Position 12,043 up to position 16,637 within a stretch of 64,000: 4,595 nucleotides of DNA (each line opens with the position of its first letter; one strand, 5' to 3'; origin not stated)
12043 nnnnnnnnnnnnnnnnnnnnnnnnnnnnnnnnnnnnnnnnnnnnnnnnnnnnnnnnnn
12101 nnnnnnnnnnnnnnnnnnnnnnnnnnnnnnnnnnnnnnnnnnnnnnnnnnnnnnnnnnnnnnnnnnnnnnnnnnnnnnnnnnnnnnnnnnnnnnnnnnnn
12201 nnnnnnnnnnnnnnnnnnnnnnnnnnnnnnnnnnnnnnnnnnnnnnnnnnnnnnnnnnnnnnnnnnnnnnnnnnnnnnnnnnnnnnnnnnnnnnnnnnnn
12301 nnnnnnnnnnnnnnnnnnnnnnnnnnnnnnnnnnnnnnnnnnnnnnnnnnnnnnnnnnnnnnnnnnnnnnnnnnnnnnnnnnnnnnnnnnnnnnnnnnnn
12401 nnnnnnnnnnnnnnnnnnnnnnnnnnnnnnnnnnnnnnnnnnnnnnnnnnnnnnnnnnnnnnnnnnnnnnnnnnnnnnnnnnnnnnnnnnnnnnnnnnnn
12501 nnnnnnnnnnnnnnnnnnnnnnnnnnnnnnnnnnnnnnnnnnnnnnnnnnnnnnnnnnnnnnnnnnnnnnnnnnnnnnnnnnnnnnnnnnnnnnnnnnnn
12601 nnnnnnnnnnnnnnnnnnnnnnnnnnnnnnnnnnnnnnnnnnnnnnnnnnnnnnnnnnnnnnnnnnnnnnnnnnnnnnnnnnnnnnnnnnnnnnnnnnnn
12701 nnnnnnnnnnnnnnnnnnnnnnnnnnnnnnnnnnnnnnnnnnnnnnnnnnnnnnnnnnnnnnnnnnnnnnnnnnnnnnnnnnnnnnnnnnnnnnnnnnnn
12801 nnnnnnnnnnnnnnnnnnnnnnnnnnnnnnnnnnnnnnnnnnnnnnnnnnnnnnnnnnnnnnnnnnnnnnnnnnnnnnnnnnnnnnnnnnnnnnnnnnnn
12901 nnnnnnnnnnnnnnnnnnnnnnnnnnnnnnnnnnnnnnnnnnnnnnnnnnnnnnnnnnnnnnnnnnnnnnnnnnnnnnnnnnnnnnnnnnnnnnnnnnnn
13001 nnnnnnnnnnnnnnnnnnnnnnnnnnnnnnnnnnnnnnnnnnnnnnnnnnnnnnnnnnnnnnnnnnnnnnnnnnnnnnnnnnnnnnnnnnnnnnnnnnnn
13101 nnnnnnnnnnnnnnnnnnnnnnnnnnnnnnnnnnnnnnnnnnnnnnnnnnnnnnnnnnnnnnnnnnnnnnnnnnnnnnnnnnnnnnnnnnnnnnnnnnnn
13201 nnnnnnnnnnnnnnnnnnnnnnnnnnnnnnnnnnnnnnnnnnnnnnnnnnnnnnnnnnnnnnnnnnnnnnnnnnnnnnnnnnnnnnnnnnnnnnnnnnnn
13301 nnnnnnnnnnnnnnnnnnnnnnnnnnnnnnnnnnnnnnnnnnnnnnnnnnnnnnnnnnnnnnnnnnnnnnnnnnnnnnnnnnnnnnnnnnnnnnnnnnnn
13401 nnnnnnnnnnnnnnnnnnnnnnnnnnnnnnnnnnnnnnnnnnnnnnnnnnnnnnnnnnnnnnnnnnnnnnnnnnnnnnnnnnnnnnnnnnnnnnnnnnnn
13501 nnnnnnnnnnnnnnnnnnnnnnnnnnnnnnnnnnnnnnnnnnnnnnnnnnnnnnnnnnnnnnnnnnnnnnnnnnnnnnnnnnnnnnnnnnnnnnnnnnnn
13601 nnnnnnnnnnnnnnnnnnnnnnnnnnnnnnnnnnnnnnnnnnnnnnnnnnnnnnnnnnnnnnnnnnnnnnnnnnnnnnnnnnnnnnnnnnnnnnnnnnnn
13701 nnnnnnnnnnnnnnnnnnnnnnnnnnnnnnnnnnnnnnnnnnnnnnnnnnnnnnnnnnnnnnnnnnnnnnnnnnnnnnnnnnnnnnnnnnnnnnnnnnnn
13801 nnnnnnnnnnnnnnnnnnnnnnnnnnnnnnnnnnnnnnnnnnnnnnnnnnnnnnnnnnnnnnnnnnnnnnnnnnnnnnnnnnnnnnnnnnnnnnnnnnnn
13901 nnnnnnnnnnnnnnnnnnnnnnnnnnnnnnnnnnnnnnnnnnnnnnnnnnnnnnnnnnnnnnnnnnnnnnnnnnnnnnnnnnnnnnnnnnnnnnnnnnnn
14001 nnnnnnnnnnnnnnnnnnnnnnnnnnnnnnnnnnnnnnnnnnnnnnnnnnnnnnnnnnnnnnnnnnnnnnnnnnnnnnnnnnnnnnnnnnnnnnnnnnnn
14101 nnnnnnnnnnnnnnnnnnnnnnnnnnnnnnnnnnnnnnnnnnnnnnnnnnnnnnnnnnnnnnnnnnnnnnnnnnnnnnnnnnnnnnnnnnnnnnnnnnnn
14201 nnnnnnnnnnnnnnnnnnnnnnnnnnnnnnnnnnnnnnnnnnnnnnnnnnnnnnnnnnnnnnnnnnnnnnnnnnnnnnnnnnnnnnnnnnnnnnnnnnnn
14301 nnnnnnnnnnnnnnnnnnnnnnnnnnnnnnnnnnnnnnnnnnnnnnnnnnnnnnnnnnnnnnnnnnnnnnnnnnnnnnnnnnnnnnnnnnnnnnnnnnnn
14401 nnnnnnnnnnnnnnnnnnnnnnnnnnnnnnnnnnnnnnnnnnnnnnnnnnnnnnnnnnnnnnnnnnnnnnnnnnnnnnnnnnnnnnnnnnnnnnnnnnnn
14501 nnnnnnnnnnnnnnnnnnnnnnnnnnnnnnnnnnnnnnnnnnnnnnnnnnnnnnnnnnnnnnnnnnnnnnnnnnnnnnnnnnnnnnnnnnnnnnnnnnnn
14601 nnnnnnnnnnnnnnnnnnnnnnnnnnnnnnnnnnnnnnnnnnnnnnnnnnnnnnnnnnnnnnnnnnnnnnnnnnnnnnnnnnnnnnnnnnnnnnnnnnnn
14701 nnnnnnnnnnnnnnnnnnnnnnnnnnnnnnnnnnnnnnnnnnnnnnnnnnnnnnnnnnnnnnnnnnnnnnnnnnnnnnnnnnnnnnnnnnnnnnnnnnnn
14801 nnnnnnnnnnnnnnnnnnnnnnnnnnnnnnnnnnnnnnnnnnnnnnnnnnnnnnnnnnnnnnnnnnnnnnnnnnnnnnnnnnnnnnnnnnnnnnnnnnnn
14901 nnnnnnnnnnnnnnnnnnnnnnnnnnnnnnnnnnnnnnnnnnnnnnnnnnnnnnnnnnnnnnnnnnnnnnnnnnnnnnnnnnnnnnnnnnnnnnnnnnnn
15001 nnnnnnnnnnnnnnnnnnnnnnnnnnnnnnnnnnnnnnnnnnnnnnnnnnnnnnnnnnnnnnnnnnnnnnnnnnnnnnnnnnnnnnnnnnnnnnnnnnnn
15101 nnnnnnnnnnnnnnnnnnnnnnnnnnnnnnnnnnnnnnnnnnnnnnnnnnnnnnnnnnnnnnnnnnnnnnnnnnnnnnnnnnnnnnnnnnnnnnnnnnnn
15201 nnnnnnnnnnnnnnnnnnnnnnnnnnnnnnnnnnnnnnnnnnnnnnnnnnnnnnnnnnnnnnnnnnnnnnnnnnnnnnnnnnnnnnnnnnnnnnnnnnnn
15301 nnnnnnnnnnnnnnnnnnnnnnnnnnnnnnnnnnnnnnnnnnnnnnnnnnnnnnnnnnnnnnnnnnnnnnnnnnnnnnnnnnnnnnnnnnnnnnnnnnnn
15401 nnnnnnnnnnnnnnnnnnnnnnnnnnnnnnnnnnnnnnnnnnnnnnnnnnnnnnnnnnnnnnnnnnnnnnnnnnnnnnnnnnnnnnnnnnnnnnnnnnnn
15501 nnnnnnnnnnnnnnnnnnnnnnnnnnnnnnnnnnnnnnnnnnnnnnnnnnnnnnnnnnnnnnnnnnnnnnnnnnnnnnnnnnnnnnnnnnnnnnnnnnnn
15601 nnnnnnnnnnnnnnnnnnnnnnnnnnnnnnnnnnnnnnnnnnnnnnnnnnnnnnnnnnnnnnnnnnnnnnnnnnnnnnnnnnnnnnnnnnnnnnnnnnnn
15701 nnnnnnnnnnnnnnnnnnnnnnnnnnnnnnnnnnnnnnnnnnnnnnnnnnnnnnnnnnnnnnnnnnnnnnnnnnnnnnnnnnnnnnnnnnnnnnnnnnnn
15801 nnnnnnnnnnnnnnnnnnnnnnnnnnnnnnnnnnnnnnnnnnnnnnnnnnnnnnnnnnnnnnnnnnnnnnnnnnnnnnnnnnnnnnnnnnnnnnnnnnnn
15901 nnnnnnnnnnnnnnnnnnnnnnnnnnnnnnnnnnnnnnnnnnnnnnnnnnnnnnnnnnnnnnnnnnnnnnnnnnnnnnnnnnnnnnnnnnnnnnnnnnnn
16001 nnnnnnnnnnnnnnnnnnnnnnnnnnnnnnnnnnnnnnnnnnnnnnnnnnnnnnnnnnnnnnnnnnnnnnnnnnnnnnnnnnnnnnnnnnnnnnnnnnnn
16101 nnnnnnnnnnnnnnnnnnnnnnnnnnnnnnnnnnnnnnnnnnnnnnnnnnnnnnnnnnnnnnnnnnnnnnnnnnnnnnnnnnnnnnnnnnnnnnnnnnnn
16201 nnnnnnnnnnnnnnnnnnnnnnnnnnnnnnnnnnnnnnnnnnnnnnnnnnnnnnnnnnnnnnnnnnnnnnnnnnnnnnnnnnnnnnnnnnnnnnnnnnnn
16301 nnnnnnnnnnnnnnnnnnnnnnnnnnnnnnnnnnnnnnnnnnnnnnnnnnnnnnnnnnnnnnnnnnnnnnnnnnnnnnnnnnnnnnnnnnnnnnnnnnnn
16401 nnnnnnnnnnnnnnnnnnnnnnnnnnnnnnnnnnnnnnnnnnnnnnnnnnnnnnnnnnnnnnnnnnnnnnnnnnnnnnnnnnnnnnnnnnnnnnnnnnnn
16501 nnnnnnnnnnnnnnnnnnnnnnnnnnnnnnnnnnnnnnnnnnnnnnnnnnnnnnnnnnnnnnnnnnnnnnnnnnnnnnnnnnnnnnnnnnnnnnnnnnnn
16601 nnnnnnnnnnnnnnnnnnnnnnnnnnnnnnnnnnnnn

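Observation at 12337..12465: Duplicated Cys-knot-like module flanking an 11-glycine run in the terminal pilus-operon protein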

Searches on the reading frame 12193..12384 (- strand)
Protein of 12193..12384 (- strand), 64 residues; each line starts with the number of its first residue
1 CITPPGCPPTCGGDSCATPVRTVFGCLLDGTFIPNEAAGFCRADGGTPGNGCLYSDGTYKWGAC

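Call 26: search_protein_representatives(protein=window:12193-12384:-)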
Query: 64 residues. Proteins with E-value up to 0.001 (for the whole library): 1; up to 1e-10: 1; up to 1e-30: 1. The best 1 are listed.
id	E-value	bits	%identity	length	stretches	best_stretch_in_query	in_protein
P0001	1.1e-37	143.8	95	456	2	1-64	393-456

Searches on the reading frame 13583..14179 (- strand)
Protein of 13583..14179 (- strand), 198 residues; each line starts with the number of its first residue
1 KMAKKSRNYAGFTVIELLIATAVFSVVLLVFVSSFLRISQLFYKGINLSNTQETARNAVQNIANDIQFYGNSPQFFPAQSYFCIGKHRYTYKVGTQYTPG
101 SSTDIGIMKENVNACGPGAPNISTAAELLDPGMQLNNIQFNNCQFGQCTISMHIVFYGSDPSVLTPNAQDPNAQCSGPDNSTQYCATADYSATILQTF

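Call 3: search_protein_families(library=pfam, proteins=[window:13583-14179:-], max_evalue=0.1)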
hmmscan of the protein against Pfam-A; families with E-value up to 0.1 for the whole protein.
window:13583-14179:- (198 aa): 1 family
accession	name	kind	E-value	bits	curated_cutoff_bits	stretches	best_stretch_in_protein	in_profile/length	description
PF07963.17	N_methyl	-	4.5e-06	26.5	21.2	1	7-30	2-25/27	Prokaryotic N-terminal methylation motif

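Call 46: search_protein_families(library=ncbifam, proteins=[window:13583-14179:-], max_evalue=1)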
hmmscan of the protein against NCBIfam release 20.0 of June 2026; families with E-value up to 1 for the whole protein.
window:13583-14179:- (198 aa): 13 families
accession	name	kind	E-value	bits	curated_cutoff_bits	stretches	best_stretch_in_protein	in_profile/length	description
NF041013.1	T4P_ComGE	equivalog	6.2e-05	23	49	1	8-44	2-38/83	competence type IV pilus minor pilin ComGE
TIGR01707.1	gspI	equivalog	0.0011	19.4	44.35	1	11-68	1-54/101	type II secretion system minor pseudopilin GspI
TIGR02599.1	TIGR02599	subfamily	0.0032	16.7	256.5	1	11-65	1-55/361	Verru_Chthon cassette protein C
TIGR02532.1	IV_pilin_GFxxxE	domain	0.004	17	16.3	1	10-30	2-22/24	prepilin-type N-terminal cleavage/methylation domain-containing protein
NF007848.0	PRK10557.1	equivalog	0.0056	16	120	1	4-67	5-68/192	prepilin peptidase-dependent protein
NF041002.1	pilin_ComGF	equivalog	0.011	15.9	80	1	10-41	2-33/139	competence type IV pilus minor pilin ComGF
NF040999.1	pilin_ComGC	equivalog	0.034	14.3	75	1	10-34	2-26/84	competence type IV pilus major pilin ComGC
NF038304.1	EPS_HpsC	equivalog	0.041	13.4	200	1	2-67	13-78/318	hormogonium polysaccharide secretion pseudopilin HpsC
TIGR02596.1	TIGR02596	subfamily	0.16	12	70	1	12-59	1-51/196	Verru_Chthon cassette protein D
TIGR02523.1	type_IV_pilV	equivalog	0.18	12.3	52.2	1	10-65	2-53/139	type IV pilus modification protein PilV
TIGR01711.1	gspJ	equivalog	0.18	11.6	64.85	1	10-27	1-18/192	type II secretion system minor pseudopilin GspJ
NF006453.0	PRK08808.1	equivalog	0.18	10.8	295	1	7-56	4-53/211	type II secretion system protein J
NF040982.1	ComGD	equivalog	0.24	11.8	70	1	10-63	2-62/139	competence type IV pilus minor pilin ComGD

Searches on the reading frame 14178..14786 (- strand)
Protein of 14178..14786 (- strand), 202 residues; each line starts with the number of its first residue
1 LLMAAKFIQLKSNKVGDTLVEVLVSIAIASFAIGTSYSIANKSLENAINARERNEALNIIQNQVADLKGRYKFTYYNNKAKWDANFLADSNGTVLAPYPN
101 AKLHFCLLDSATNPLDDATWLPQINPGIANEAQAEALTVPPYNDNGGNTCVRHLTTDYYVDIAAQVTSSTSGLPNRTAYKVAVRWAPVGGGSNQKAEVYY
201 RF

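Call 3: search_protein_families(library=pfam, proteins=[window:14178-14786:-], max_evalue=0.1)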
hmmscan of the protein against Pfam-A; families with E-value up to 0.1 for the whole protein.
window:14178-14786:- (202 aa): 2 families
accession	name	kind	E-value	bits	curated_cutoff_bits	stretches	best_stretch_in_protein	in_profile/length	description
PF07963.17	N_methyl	-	0.0059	16.6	21.2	1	18-35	8-25/27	Prokaryotic N-terminal methylation motif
PF19645.4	DUF6148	-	0.028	14.9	27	1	30-73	22-64/74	Family of unknown function (DUF6148)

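Call 46: search_protein_families(library=ncbifam, proteins=[window:14178-14786:-], max_evalue=1)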
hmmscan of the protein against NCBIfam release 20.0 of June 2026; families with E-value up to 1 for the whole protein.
window:14178-14786:- (202 aa): 7 families
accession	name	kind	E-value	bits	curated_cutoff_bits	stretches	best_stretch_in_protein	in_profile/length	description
TIGR01707.1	gspI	equivalog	0.00017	22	44.35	1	16-67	1-52/101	type II secretion system minor pseudopilin GspI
NF041013.1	T4P_ComGE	equivalog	0.0021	18.1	49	1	16-65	5-54/83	competence type IV pilus minor pilin ComGE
NF033634.1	SLATT_1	domain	0.042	13.8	41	1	16-82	50-110/132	SLATT domain-containing protein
TIGR02598.1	TIGR02598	subfamily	0.05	13.8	51.4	1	18-101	3-86/151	Verru_Chthon cassette protein B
TIGR02523.1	type_IV_pilV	equivalog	0.063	13.8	52.2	1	16-97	3-80/139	type IV pilus modification protein PilV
TIGR01711.1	gspJ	equivalog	0.071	12.9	64.85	1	16-62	2-48/192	type II secretion system minor pseudopilin GspJ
TIGR02532.1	IV_pilin_GFxxxE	domain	0.22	11.4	16.3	1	18-31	5-18/24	prepilin-type N-terminal cleavage/methylation domain-containing protein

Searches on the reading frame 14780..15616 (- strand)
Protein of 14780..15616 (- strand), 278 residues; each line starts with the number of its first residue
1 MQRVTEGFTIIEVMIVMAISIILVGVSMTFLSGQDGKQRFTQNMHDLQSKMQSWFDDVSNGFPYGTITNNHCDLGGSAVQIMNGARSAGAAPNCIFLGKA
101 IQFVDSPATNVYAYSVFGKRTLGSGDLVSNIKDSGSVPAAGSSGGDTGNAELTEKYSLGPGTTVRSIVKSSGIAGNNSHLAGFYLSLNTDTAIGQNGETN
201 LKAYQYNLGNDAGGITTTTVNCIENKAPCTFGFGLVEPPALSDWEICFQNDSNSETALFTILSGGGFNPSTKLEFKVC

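Call 3: search_protein_families(library=pfam, proteins=[window:14780-15616:-], max_evalue=0.1)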
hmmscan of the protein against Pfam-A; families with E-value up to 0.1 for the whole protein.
window:14780-15616:- (278 aa): 1 family
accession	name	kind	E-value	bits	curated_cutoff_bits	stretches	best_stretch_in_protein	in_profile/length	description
PF07963.17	N_methyl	-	0.00067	19.6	21.2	1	7-26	6-25/27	Prokaryotic N-terminal methylation motif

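Call 46: search_protein_families(library=ncbifam, proteins=[window:14780-15616:-], max_evalue=1)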
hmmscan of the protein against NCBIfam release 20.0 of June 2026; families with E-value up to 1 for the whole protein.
window:14780-15616:- (278 aa): 10 families
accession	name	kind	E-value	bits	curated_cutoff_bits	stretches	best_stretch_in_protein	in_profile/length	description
TIGR01708.2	typeII_sec_gspH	equivalog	3.5e-06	27.1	80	1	6-55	2-51/169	type II secretion system minor pseudopilin GspH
NF007848.0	PRK10557.1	equivalog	0.0049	16.2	120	1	2-32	7-38/192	prepilin peptidase-dependent protein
TIGR01710.1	typeII_sec_gspG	equivalog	0.0063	16.6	88.85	1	7-48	2-43/134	type II secretion system major pseudopilin GspG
NF040982.1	ComGD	equivalog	0.0082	16.5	70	1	6-39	2-35/139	competence type IV pilus minor pilin ComGD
NF007862.0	PRK10574.1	equivalog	0.012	15.8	138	1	6-28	5-27/145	prepilin peptidase-dependent pilin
TIGR02532.1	IV_pilin_GFxxxE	domain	0.014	15.3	16.3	1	7-20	3-16/24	prepilin-type N-terminal cleavage/methylation domain-containing protein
TIGR02596.1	TIGR02596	subfamily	0.021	14.9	70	1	8-49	1-42/196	Verru_Chthon cassette protein D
NF007800.0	PRK10506.1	equivalog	0.035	13.9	158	1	5-48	8-51/163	prepilin peptidase-dependent protein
NF040999.1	pilin_ComGC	equivalog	0.081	13.1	75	1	6-23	2-20/84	competence type IV pilus major pilin ComGC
NF041775.1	typeIV_PilA_Myxo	equivalog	0.31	11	400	1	6-34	11-40/214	type IV pilin protein PilA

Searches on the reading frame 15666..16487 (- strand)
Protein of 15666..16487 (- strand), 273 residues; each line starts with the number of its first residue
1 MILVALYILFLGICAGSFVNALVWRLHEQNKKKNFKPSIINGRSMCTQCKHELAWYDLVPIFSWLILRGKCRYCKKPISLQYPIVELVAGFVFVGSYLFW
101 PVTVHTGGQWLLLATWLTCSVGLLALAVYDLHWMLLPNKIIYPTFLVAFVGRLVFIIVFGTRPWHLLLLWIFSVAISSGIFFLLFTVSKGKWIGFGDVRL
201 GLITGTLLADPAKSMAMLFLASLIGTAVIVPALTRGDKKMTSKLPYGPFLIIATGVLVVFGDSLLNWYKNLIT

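Call 3: search_protein_families(library=pfam, proteins=[window:15666-16487:-], max_evalue=0.1)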
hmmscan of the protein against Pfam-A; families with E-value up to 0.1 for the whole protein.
window:15666-16487:- (273 aa): 4 families
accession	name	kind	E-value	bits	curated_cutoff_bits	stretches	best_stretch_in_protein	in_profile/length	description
PF06750.18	A24_N_bact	-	1e-30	106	23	1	11-98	2-82/84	Bacterial Peptidase A24 N-terminal domain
PF01478.23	Peptidase_A24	-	4.8e-09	37.1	26.5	1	119-229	3-103/104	Type IV leader peptidase family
PF18930.5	DUF5679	-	0.042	14.4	27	0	66-78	25-37/40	Domain of unknown function (DUF5679)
PF07856.17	Orai-1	-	0.072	13.2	25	0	168-233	108-153/173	Mediator of CRAC channel activity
